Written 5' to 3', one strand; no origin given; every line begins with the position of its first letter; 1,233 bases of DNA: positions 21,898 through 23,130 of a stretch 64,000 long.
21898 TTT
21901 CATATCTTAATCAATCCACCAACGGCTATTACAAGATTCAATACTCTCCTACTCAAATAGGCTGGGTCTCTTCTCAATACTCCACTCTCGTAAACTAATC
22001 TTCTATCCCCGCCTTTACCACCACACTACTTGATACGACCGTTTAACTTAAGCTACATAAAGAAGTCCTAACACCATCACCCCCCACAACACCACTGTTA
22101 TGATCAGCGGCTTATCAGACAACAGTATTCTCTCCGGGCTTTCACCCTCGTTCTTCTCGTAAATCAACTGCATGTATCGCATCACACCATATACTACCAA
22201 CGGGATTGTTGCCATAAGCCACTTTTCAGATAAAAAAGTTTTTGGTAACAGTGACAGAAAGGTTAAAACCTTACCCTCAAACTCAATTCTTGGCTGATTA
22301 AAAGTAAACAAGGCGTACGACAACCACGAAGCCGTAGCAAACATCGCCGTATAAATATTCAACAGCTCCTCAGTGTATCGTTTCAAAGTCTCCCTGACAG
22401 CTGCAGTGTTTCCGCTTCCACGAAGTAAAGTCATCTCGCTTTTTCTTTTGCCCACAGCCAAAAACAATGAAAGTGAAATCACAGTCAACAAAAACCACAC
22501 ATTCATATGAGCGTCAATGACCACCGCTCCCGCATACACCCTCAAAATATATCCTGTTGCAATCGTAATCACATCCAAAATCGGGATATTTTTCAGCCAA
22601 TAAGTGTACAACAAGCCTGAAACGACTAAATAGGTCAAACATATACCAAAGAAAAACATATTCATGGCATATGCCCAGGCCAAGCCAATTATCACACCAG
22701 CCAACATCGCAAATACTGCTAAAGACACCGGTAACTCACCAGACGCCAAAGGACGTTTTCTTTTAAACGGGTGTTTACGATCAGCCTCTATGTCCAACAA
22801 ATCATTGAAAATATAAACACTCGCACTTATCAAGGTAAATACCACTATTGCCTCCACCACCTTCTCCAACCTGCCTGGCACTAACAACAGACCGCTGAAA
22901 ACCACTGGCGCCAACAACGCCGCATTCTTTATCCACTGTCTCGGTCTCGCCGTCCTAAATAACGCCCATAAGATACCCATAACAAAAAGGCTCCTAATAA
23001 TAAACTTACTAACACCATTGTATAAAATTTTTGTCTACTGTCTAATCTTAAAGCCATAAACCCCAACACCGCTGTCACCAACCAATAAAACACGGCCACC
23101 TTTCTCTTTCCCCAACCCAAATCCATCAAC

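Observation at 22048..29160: Operon-like block of polyprenyl-phosphate glycopolymer enzymes resembling the mycobacterial arabinogalactan toolkit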

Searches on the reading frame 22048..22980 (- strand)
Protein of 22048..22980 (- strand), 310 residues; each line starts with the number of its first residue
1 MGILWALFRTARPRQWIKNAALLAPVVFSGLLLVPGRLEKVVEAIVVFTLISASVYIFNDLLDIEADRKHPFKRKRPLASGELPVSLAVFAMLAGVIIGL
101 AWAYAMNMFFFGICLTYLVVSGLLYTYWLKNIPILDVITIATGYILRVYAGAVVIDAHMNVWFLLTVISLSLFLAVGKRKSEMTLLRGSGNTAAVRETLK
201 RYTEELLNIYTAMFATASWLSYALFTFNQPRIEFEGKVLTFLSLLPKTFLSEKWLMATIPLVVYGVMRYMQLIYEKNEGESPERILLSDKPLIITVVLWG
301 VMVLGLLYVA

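Call 3: search_protein_families(library=pfam, proteins=[window:22048-22980:-], max_evalue=0.01)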
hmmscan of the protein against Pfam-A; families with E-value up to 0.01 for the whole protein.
window:22048-22980:- (310 aa): 1 family
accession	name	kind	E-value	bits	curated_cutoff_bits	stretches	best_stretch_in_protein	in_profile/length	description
PF01040.23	UbiA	-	5.5e-21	75.4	34.2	1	25-220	4-200/250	UbiA prenyltransferase family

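Call 4: search_protein_families(library=ncbifam, proteins=[window:22048-22980:-], max_evalue=0.01)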
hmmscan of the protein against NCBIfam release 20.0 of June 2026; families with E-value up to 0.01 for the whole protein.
window:22048-22980:- (310 aa): 14 families
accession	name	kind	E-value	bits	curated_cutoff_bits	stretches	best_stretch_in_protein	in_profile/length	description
NF008977.0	PRK12324.1-2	equivalog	1.3e-67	228.3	234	1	4-309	2-289/297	decaprenyl-phosphate phosphoribosyltransferase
NF008978.0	PRK12324.1-4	equivalog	5.2e-63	212.9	207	1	4-306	32-318/322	decaprenyl-phosphate phosphoribosyltransferase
NF006088.0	PRK08238.1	equivalog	1.8e-46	158.8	351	1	6-226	194-410/482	UbiA family prenyltransferase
NF008976.0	PRK12324.1-1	equivalog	1.2e-41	143.1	474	1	7-301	21-297/306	decaprenyl-phosphate phosphoribosyltransferase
NF009523.0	PRK12884.1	equivalog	4.1e-16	59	269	1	31-172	27-167/279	prenyltransferase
TIGR01473.1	cyoE_ctaB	equivalog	1.7e-11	44.4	210.3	1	21-138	13-135/281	heme o synthase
TIGR01475.1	ubiA_other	subfamily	3.4e-07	30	180.8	1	25-173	19-170/282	UbiA-like polyprenyltransferase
TIGR01474.1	ubiA_proteo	equivalog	5e-06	26.2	275.45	1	6-120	6-122/282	4-hydroxybenzoate octaprenyltransferase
NF009515.0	PRK12874.1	equivalog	6.6e-06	25.7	392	1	47-174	53-180/291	4-hydroxybenzoate polyprenyltransferase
NF041585.1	MqnP_Cj_Hp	exception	1.8e-05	24.4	375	1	47-172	46-171/281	menaquinone biosynthesis prenyltransferase MqnP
NF009609.0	PRK13106.1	equivalog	3e-05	23.6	349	1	44-159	55-167/301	prenyltransferase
NF003348.0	PRK04375.1-1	equivalog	0.00031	20.2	285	1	42-137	40-136/292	heme o synthase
NF009514.0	PRK12873.1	equivalog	0.00049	19.5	246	1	39-107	46-115/297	4-hydroxybenzoate polyprenyltransferase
NF005742.0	PRK07566.1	equivalog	0.0064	15.6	313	0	40-165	66-193/315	chlorophyll synthase ChlG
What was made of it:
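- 22048..22980 (-): UbiA-superfamily polyprenyl-phosphate 5-phosphoribosyltransferase (DPPRS/PPPRS type), 310 aa. NCBIfam NF008978 scores 212.9 bits (cut-off 207); NF008977 scores 228.3 (cut-off 234) (call 4).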

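Call 9: search_solved_structures(query=window:22048-22980:-, max_evalue=0.001, show_alignments=1)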
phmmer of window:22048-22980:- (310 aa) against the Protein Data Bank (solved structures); distinct sequences matched with E-value up to 0.001: 2.
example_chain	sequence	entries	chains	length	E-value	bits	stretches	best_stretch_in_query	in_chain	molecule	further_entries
8j8j_D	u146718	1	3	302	1.5e-34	123.1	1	7-237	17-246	Decaprenyl-phosphate phosphoribosyltransferase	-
8j8k_A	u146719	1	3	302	4.9e-24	88.5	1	7-237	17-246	Decaprenyl-phosphate phosphoribosyltransferase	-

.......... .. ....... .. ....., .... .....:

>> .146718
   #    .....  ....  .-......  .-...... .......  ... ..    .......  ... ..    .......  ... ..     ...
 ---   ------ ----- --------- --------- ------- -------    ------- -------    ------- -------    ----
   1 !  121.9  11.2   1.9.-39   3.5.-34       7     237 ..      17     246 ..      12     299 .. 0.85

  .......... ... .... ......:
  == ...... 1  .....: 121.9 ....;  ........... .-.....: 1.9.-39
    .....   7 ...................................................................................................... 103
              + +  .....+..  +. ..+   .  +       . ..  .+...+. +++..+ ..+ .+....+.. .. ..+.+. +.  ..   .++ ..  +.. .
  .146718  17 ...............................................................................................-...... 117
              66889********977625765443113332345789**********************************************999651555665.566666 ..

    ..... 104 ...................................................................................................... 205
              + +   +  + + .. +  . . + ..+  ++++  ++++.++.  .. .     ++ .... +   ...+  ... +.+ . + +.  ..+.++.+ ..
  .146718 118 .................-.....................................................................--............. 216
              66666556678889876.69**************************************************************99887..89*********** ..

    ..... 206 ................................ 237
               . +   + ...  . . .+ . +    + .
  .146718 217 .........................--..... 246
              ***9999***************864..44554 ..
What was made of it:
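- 22048..22980 (-): The best PDB match is Mtb Rv3806c, 8j8j, E 1.5e-34 (call 9).
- The best PDB match is Rv3806c, E 1.5e-34 (call 9).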

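Call 12: find_encoding_contigs(protein=window:22048-22980:-, flank=10000, max_places=6)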
Protein window:22048-22980:- (310 aa): 22 contigs read that carry it; 6 places shown.
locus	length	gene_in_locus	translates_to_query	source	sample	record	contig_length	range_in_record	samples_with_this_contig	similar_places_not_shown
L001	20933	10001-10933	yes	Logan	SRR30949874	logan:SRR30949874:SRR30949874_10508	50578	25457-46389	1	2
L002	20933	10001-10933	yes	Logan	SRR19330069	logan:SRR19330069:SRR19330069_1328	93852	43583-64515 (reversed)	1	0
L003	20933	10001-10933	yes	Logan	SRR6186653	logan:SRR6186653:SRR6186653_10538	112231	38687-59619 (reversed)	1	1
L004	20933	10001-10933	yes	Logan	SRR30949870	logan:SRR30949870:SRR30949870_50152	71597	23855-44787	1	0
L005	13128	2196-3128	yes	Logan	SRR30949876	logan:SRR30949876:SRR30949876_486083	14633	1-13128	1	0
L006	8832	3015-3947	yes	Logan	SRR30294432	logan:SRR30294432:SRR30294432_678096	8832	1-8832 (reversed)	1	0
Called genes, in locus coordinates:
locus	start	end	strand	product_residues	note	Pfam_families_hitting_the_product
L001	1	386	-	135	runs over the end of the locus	PF12643:MazG-like (weak)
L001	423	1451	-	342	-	PF05565:Sipho_Gp157 (faint), PF02646:RmuC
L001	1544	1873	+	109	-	-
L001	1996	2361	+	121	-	PF01371:Trp_repressor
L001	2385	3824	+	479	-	PF00133:tRNA-synt_1, PF01406:tRNA-synt_1e (weak), PF09334:tRNA-synt_1g, PF00133:tRNA-synt_1, PF01406:tRNA-synt_1e (weak)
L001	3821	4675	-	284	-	PF00106:adh_short, PF13561:adh_short_C2, PF08643:DUF1776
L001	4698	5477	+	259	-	PF01026:TatD_DNase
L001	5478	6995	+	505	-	PF13632:Glyco_trans_2_3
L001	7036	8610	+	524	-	PF27757:Competence-induced_Ccs4_N (faint)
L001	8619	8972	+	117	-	-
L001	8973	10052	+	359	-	PF00953:Glycos_transf_4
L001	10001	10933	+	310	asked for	PF01040:UbiA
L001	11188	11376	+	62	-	-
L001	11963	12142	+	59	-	-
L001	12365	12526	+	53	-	-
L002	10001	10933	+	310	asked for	PF01040:UbiA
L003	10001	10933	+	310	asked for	PF01040:UbiA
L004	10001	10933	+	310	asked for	PF01040:UbiA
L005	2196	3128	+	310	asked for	PF01040:UbiA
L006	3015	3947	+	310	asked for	PF01040:UbiA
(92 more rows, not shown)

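Call 22: find_homologous_proteins(query=window:22048-22980:-, max_evalue=0.001)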
Query window:22048-22980:- (310 aa): 4457 proteins with E <= 0.001 among 8000 candidates; the best 120 are listed.
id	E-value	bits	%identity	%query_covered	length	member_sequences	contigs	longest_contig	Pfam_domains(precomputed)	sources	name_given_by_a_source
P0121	6.5e-195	664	100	100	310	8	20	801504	PF01040.24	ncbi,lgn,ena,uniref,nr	ncbi:decaprenyl-phosphate phosphoribosyltransferase [Candidatus Chazhemtobacterium aquaticus]|uniref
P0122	2.2e-193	659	99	100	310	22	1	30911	PF01040.24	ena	-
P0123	1.2e-165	568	83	99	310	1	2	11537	PF01040.24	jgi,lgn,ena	-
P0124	1.0e-164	565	82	99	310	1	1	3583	PF01040.24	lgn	-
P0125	8.4e-158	543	76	100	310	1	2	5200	PF01040.24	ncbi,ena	-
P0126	7.2e-156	536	78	99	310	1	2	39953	PF01040.24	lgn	-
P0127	2.7e-151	521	74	99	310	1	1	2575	PF01040.24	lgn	-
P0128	4.7e-150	517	76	99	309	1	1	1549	PF01040.24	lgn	-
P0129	6.9e-150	517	73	100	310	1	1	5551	PF01040.24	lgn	-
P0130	3.6e-149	514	74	95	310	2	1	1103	PF01040.24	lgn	-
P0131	4.8e-149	514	77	99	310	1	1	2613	PF01040.24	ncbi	-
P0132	1.3e-147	509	76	99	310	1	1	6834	PF01040.24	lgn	-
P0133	2.6e-146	505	74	100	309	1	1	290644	PF01040.24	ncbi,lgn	-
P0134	2.6e-145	502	71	99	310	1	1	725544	PF01040.24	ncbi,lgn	-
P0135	2.3e-144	498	72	99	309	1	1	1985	PF01040.24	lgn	-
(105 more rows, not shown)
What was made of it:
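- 22048..22980 (-): NCBI names it DPPRS (call 22).
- On DPPRS/PPPRS (polyprenyl-phosphate 5-phosphoribosyltransferase, EC 2.4.2.45; NCBIfam NF008977/NF008978): PGAP names the protein DPPRS (call 22).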

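Call 49: find_related_loci(query=A3, collection=genome_contigs, flank=10000)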
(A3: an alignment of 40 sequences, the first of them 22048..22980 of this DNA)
Query A3 (310 aa) in genome_contigs; peptide patterns used: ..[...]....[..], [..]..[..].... (x = any residue, [..] = any of these).
373 stretches matched a pattern; 289 encode a relative of the query (tblastn E <= 1e-3); the best 80 are kept; 80 distinct loci.
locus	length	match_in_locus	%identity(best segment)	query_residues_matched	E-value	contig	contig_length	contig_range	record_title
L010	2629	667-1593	76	1-309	1e-176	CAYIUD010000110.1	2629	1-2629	MAG TPA_asm: uncultured Pseudomonadales bacterium isolate ERP119705_co5_501 genome assembly, contig: NODE_64025_length_2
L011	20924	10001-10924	74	1-309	5e-155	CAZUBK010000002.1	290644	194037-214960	MAG TPA_asm: uncultured Pseudomonadales bacterium isolate binchicken_co227_1206 genome assembly, contig: NODE_55_length_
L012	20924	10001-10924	71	1-308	6e-154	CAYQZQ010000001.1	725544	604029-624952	MAG TPA_asm: uncultured Pseudomonadales bacterium isolate binchicken_co17_216 genome assembly, contig: NODE_2_length_725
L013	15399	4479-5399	65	1-308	7e-136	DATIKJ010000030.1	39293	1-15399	MAG TPA_asm: Spirochaetia bacterium isolate SMAG_U15715 k141_176592, whole genome shotgun sequence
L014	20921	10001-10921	64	1-308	4e-134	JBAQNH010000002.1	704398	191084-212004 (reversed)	MAG: Microgenomates group bacterium isolate MFD12002_ilm_asm_bin66 k127_42490, whole genome shotgun sequence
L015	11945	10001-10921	65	1-308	7e-134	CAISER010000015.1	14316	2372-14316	Candidatus Collierbacteria bacterium isolate LaPlata_bin-1578 genome assembly, contig: bin-1578:15/43, whole genome shot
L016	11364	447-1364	65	1-308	2e-133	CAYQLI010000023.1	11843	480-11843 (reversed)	MAG TPA_asm: uncultured Pseudomonadales bacterium isolate SRP119689_co1_317 genome assembly, contig: NODE_8114_length_11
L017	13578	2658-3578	63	1-308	3e-133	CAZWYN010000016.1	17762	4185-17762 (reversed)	MAG TPA_asm: uncultured Pseudomonadales bacterium isolate SRP011637_co1_56 genome assembly, contig: NODE_982_length_1776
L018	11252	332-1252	63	1-308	7e-133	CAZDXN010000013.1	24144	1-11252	MAG TPA_asm: uncultured Pseudomonadales bacterium isolate binchicken_co38_1253 genome assembly, contig: NODE_4327_length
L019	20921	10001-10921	64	1-308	6e-133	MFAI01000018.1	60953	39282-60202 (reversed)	MAG: Candidatus Collierbacteria bacterium RIFCSPLOWO2_01_FULL_50_23 rifcsplowo2_01_scaffold_2969, whole genome shotgun s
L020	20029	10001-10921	64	1-308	1e-132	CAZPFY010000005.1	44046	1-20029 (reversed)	MAG TPA_asm: uncultured Pseudomonadales bacterium isolate SRP062349_co1_292 genome assembly, contig: NODE_84_length_4404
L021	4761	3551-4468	63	1-308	2e-133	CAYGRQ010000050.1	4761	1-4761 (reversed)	MAG TPA_asm: uncultured Pseudomonadales bacterium isolate ERP118353_co1_126 genome assembly, contig: NODE_9049_length_47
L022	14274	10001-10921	64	1-308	2e-132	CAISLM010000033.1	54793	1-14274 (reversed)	Candidatus Collierbacteria bacterium isolate AM-lipid-02-D9_bin-0599 genome assembly, contig: bin-0599:33/98, whole geno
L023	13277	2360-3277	63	1-308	5e-131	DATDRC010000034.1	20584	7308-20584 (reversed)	MAG TPA_asm: Patescibacteria group bacterium isolate SMAG_U7967 k141_34613, whole genome shotgun sequence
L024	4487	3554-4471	62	1-308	5e-133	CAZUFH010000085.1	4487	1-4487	MAG TPA_asm: uncultured Pseudomonadales bacterium isolate SRP050083_co2_371 genome assembly, contig: NODE_18949_length_4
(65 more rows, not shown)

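Call 86: search_dna_similar(query=window:22048-22980:-, collection=plasmids, mode=protein, max_rows=25)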
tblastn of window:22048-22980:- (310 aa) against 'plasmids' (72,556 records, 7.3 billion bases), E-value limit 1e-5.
Records with a match: 103; places in all: 103; records where one place covers at least 80% of the query: 30.
Best place of each record, by identity: <60% 103.
By first word of the organism name: Rhizobium 36; Sinorhizobium 5; Azospirillum 4; Vibrio 3; Cereibacter 3; Salipiger 3; Sphingomonadaceae 3; Burkholderia 3; Mesorhizobium 3; Natronococcus 2; and 31 more.
By predicted mobility (MOB-suite, as given by PLSDB): non-mobilizable 72; conjugative 21; mobilizable 10.
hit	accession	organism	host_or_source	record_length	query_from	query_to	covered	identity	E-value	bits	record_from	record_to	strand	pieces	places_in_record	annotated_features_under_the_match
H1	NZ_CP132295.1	Natronococcus sp. AD-5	cell culture,sediment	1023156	1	295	95%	37.4%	1e-48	181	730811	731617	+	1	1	record has no annotation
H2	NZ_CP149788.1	Haloterrigena sp. KLK7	cell culture,salt lake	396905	1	295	95%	36.8%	1e-44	169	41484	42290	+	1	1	decaprenyl-phosphate phosphoribosyltransferase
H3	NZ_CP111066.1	Chondrinema litorale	Seaweed,red alga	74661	8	290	91%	36.4%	5e-46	173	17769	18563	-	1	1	decaprenyl-phosphate phosphoribosyltransferase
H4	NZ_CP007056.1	Halostagnicola larsenii XH-48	-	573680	6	295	94%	34.5%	4e-44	167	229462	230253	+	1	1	decaprenyl-phosphate phosphoribosyltransferase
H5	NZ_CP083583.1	Kovacikia minuta CCNUW1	cell culture,fresh water lake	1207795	5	295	94%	34.1%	1e-39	154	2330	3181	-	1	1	record has no annotation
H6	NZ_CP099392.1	Natronococcus sp. CG52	cell culture,salt lake sediment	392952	6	293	93%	34.4%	2e-41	160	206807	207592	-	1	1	UbiA prenyltransferase family protein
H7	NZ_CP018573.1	Marivivens sp. JLT3646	cell culture,shallow-sea hydrothermal ...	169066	1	295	95%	33.4%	1e-37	149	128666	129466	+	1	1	decaprenyl-phosphate phosphoribosyltransferase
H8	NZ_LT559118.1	Nonomuraea gerenzanensis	-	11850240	12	290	90%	35.3%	2e-25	113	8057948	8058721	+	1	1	none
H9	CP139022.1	Flammeovirgaceae bacterium SG7u.111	Seagrass,tissue sample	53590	7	290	92%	34.4%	2e-42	163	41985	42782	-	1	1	decaprenyl-phosphate phosphoribosyltransferase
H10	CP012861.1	Persicobacter sp. JZB09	cell culture,soil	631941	4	290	93%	33.6%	4e-32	133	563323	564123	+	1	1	record has no annotation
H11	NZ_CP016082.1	Streptomyces sp. SAT1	Adenophora trachelioides Maxim.,single ...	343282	2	293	94%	32.9%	4e-25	112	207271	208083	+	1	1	UbiA prenyltransferase family protein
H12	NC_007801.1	Jannaschia sp. CCS1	-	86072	2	282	91%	33.6%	2e-23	107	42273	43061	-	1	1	UbiA family prenyltransferase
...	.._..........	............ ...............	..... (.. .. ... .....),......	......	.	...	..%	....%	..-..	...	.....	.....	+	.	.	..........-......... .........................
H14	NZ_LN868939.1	Nocardia farcinica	not known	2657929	6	290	92%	32.3%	9e-34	137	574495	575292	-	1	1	none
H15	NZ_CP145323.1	Rhodococcus ruber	-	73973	6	290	92%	32.2%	2e-34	140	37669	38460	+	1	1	decaprenyl-phosphate phosphoribosyltransferase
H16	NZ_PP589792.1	Lactococcus sp.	Bacterial culture,Dairy environment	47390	7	294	93%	31.6%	4e-37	147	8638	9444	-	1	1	decaprenyl-phosphate phosphoribosyltransferase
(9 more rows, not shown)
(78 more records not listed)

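Call 87: get_annotated_region(hit=H15, flank=9000)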
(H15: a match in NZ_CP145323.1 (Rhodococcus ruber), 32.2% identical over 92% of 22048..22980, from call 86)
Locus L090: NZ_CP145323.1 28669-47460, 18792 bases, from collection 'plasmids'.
description: Rhodococcus ruber strain MSA14 plasmid pmega_4, complete sequence
organism: Rhodococcus ruber (NCBI taxid 1830)
taxonomy: Bacteria; Actinomycetota; Actinomycetes; Mycobacteriales; Nocardiaceae; Rhodococcus; Rhodococcus ruber
host: -; source: -; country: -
typing (MOB-suite, as given by PLSDB): non-mobilizable
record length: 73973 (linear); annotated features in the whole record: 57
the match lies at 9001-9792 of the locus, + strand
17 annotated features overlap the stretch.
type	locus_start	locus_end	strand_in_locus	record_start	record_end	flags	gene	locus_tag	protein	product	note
CDS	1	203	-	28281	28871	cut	-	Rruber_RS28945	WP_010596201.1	PadR family transcriptional regulator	-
CDS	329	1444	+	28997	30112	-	-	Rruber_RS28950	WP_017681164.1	aromatic ring-hydroxylating dioxygenase subunit alpha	-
CDS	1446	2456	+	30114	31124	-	-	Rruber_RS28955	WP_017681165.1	PDR/VanB family oxidoreductase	-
CDS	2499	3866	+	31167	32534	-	-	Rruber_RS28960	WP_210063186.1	MFS transporter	GO:0055085 - transmembrane transport [Evidence IEA]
CDS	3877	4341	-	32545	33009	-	-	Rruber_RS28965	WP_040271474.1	DUF2231 domain-containing protein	-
CDS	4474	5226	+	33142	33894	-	-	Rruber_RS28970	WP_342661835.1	MerR family transcriptional regulator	GO:0006355 - regulation of DNA-templated transcription [Evidence IEA]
CDS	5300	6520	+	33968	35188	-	glf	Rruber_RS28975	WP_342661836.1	UDP-galactopyranose mutase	GO:0009273 - peptidoglycan-based cell wall biogenesis [Evidence IEA]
CDS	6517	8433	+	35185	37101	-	-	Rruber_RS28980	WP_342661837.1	glycosyltransferase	-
CDS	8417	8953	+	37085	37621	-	-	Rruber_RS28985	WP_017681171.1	phosphatase PAP2 family protein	-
CDS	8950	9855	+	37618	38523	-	-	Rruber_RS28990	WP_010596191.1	decaprenyl-phosphate phosphoribosyltransferase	-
CDS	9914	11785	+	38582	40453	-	zomB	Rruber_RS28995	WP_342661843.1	flagellar motor control protein ZomB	-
CDS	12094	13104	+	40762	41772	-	-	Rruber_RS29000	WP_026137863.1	alpha/beta hydrolase family protein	-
CDS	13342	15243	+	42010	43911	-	-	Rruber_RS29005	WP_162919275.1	alpha/beta hydrolase-fold protein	-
CDS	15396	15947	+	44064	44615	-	-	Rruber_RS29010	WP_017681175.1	DUF732 domain-containing protein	-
CDS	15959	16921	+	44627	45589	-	-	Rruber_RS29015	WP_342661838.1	cutinase family protein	-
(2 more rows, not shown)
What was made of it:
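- The canonical Rhodococcus locus is glf-glfT2-PAP2-DPPRS-aftB (call 87), which looks superficially similar in order.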
